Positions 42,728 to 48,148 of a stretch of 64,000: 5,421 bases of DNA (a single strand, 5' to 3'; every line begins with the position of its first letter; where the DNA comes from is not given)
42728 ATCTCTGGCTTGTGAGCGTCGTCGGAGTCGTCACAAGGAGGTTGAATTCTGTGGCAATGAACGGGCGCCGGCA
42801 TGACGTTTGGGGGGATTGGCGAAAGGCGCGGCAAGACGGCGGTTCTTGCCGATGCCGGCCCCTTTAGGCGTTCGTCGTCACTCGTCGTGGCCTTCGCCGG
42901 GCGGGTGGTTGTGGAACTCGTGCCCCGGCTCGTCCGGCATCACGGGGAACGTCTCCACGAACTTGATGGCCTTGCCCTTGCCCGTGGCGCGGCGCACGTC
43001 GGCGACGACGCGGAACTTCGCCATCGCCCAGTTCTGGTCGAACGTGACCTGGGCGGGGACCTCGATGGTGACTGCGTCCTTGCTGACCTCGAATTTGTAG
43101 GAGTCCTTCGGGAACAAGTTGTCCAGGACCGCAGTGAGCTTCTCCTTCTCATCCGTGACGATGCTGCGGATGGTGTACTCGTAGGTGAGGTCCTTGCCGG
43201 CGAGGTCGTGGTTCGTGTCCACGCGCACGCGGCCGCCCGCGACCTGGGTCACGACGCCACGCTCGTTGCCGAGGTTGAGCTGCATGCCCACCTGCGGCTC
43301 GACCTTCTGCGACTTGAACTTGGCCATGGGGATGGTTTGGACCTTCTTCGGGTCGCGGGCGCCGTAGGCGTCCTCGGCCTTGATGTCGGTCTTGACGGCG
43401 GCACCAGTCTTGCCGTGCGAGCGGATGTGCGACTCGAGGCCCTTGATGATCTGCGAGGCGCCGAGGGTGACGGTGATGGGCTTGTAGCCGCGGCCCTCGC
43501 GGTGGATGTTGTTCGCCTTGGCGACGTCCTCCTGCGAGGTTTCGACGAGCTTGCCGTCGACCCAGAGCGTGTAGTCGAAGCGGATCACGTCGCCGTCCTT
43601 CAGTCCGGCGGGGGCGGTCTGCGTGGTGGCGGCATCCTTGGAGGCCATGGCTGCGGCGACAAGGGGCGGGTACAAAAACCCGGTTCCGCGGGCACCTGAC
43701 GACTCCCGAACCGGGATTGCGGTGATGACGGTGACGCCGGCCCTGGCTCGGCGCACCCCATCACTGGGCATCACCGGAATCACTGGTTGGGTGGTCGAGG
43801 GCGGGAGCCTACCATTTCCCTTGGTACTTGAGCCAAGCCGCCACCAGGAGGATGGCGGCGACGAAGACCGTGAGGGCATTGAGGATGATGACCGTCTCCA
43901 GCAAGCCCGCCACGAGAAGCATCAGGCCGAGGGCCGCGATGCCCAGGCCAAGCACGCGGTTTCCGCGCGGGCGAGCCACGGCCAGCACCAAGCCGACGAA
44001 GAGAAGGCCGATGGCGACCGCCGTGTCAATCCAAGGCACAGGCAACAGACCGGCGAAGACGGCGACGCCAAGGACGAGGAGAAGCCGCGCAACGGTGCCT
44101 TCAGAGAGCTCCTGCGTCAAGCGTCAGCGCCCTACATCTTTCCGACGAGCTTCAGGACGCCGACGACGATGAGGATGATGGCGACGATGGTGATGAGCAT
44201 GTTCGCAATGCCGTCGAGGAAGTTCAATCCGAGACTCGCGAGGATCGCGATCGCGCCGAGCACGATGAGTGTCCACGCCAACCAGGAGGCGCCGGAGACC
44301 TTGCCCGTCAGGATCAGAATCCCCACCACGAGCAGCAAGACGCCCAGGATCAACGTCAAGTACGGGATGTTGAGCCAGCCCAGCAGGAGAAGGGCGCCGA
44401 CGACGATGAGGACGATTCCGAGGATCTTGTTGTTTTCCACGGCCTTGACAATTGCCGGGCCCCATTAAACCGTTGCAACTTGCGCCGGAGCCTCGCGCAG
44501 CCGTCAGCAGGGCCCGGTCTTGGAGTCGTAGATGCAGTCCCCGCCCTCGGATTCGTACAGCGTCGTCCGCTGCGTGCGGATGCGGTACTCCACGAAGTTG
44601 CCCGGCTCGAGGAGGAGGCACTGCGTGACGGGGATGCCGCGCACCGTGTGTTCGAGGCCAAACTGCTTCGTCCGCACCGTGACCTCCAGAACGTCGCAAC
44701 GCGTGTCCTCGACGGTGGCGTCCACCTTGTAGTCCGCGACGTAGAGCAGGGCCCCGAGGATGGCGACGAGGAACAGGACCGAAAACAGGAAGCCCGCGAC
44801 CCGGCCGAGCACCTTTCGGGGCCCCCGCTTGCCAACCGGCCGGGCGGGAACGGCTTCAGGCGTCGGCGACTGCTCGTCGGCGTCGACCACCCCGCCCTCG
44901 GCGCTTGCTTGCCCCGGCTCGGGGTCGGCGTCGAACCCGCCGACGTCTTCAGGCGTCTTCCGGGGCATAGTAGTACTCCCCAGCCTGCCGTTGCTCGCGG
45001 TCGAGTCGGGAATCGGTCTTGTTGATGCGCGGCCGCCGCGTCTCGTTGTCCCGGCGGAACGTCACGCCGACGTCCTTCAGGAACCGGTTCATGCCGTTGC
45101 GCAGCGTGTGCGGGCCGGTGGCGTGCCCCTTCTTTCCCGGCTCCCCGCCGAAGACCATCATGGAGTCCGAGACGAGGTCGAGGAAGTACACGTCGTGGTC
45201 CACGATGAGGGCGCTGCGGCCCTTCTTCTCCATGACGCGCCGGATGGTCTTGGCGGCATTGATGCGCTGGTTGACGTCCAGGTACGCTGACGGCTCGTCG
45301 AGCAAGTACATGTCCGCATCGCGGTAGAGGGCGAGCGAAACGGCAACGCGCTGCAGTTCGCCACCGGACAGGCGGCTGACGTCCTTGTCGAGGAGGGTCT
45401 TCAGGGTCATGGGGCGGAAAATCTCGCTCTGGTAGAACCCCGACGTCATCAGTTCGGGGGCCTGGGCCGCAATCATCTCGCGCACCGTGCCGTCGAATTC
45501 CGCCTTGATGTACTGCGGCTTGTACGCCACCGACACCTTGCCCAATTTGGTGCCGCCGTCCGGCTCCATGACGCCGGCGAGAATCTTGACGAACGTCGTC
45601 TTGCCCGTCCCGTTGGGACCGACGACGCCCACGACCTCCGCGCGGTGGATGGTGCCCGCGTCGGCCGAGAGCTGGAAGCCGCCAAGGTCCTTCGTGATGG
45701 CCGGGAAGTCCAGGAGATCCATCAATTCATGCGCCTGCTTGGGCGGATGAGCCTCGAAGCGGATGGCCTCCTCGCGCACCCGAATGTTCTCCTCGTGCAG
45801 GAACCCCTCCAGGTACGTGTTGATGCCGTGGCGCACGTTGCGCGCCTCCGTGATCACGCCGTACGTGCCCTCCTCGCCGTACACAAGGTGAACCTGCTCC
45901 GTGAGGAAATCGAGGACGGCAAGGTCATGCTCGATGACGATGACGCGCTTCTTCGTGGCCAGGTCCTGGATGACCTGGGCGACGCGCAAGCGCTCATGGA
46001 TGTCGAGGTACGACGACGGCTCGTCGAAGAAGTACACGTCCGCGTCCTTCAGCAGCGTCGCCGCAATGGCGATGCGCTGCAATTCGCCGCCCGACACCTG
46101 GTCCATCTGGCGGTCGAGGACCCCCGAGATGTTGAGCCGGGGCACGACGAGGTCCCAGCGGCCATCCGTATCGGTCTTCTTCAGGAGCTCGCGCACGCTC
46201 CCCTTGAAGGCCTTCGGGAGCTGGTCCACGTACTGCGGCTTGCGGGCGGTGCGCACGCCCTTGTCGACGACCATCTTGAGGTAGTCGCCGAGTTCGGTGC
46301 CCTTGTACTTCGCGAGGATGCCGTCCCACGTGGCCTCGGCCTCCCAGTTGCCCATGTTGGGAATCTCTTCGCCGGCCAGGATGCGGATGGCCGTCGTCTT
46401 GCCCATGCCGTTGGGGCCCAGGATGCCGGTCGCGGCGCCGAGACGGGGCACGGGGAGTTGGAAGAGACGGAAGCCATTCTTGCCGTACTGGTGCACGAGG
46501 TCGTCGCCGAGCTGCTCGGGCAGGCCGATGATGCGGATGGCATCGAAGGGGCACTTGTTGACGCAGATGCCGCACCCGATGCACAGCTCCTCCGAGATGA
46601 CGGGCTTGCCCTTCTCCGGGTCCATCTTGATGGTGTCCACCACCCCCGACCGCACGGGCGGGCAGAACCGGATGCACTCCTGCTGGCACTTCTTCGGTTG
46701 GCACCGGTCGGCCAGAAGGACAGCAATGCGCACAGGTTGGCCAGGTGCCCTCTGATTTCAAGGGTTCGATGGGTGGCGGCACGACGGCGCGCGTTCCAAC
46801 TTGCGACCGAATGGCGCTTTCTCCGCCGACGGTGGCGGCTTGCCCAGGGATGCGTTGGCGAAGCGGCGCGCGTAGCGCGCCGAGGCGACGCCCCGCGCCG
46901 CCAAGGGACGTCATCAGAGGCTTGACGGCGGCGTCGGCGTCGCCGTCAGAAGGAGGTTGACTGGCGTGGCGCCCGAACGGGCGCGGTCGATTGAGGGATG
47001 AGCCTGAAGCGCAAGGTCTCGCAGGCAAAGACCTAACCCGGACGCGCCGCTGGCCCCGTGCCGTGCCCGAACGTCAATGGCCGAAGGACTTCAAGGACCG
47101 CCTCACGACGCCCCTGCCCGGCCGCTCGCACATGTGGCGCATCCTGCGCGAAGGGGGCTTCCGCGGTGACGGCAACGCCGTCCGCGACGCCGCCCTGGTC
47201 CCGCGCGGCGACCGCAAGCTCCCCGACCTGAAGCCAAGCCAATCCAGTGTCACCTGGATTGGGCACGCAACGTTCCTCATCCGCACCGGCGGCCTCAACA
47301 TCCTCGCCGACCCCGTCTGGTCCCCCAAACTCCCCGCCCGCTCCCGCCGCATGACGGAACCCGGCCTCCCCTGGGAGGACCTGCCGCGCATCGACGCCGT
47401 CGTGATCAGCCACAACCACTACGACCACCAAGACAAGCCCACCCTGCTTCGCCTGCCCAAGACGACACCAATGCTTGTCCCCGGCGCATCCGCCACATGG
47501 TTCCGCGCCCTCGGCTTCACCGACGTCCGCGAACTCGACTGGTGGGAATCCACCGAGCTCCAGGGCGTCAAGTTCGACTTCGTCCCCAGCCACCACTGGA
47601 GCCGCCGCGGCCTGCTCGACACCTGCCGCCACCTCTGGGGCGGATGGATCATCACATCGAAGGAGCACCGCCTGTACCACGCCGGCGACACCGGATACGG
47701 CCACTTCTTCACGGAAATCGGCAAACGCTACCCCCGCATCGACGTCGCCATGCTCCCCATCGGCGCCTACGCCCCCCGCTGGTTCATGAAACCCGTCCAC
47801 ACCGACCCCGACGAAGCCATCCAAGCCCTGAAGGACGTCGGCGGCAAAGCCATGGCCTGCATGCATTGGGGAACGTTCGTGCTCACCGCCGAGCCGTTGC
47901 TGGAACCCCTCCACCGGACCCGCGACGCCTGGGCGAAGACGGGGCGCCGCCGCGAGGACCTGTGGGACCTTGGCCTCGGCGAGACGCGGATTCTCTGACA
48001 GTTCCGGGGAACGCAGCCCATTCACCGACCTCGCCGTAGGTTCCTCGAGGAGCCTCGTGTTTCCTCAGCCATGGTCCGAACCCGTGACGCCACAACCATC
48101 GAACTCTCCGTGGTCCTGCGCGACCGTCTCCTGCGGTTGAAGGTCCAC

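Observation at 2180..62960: Dense family of hairpin elements with three 9-nt units per arm and arm-to-arm compensatory core changes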

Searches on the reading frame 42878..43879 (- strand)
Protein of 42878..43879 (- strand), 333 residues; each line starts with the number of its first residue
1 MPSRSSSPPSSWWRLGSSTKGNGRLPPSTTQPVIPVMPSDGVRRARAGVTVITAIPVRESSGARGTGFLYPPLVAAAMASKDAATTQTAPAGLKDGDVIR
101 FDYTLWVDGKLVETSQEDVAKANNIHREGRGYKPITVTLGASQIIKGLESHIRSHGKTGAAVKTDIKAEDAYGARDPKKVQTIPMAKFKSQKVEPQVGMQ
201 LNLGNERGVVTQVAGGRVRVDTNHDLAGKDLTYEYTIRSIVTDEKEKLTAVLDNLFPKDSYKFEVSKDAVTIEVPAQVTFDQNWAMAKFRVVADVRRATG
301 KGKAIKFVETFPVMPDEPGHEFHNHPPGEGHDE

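Call 37: search_protein_families(library=pfam, proteins=[window:42878-43879:-])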
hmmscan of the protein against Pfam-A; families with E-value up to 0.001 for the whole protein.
window:42878-43879:- (333 aa): 3 families
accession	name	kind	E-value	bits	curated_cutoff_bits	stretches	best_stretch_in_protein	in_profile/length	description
PF22199.2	FKBP26_IF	-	2.6e-15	56.5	27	1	181-226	1-46/46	FKBP26, IF domain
PF00254.34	FKBP_C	-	6.9e-08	33.1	21.1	1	93-181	5-80/94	FKBP-type peptidyl-prolyl cis-trans isomerase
PF18046.7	FKBP26_C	-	8.7e-06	26.3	27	1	257-311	14-71/72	FKBP26_C-terminal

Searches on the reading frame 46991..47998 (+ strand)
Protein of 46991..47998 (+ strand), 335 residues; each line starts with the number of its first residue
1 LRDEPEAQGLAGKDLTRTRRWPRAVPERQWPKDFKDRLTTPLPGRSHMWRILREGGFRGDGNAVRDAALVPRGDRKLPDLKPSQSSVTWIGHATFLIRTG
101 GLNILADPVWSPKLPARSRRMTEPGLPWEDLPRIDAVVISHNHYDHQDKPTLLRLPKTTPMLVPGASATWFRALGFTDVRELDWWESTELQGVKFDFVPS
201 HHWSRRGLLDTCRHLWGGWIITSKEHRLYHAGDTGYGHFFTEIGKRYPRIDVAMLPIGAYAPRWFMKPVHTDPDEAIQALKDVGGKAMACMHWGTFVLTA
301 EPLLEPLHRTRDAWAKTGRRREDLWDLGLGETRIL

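Call 58: search_protein_families(library=pfam, max_evalue=0.01, proteins=[window:46991-47998:+])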
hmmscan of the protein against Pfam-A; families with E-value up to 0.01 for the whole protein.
window:46991-47998:+ (335 aa): 3 families
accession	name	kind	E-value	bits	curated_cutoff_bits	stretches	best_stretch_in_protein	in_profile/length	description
PF12706.13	Lactamase_B_2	-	1.9e-42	145.6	27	1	103-293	2-200/200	Beta-lactamase superfamily domain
PF13483.12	Lactamase_B_3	-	9e-22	78.2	24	1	87-292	2-160/160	Beta-lactamase superfamily domain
PF00753.33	Lactamase_B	-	3.9e-06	27.4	22.7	1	88-146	2-56/196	Metallo-beta-lactamase superfamily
